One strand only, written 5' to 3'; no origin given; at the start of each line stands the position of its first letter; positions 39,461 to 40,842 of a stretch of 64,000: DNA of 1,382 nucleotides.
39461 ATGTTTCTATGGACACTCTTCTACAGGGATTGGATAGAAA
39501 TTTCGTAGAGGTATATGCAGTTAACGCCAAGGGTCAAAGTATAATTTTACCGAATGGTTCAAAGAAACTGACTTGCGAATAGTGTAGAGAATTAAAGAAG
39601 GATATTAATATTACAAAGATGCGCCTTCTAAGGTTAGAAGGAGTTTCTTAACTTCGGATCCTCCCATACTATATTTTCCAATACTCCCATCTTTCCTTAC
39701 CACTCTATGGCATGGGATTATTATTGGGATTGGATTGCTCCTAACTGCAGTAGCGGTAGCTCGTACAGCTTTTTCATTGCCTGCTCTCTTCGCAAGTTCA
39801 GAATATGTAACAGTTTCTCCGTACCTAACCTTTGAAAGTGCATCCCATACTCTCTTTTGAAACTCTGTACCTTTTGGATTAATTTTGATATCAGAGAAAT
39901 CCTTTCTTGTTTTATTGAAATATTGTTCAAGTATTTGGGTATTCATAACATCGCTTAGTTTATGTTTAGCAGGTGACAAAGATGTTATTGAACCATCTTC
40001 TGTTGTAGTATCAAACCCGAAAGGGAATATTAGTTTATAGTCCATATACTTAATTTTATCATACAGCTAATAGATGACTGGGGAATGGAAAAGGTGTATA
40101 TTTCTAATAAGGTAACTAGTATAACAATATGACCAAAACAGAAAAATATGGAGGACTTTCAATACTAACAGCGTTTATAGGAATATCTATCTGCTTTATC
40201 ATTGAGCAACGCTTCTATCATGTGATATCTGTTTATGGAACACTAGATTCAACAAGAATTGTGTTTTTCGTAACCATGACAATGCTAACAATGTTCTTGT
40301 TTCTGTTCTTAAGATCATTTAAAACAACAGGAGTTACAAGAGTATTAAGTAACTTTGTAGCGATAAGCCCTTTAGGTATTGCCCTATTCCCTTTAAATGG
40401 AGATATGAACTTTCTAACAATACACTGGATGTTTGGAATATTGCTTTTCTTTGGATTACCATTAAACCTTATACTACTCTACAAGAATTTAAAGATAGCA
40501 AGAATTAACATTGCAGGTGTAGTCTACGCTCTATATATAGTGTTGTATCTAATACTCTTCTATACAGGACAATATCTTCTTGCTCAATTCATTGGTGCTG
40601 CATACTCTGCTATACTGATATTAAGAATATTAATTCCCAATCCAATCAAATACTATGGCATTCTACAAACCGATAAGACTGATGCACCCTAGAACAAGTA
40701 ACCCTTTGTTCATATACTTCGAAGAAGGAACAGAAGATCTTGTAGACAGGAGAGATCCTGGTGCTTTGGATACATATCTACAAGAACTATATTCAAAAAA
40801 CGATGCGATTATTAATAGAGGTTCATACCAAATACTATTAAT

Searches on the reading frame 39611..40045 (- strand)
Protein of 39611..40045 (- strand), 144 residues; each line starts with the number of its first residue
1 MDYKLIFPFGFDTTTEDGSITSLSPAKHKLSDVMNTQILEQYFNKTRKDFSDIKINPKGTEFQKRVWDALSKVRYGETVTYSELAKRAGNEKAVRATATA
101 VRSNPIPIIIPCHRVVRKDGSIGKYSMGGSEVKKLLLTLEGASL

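Call 11: search_protein_families(library=pfam, proteins=[window:39611-40045:-], max_evalue=0.001)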
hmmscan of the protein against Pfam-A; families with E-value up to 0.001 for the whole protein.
window:39611-40045:- (144 aa): 1 family
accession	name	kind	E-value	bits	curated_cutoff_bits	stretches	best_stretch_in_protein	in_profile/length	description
PF01035.26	DNA_binding_1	-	7e-32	109.6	27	1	61-141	1-80/81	6-O-methylguanine DNA methyltransferase, DNA binding domain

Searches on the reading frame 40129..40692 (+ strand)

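Call 11: search_protein_families(library=pfam, proteins=[window:40129-40692:+], max_evalue=0.001)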
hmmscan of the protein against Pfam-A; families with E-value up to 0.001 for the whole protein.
window:40129-40692:+ (187 aa): 1 family
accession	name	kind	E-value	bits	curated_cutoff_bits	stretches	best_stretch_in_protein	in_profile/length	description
PF06197.19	DUF998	-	0.0007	19.7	30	1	31-147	26-156/184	Protein of unknown function (DUF998)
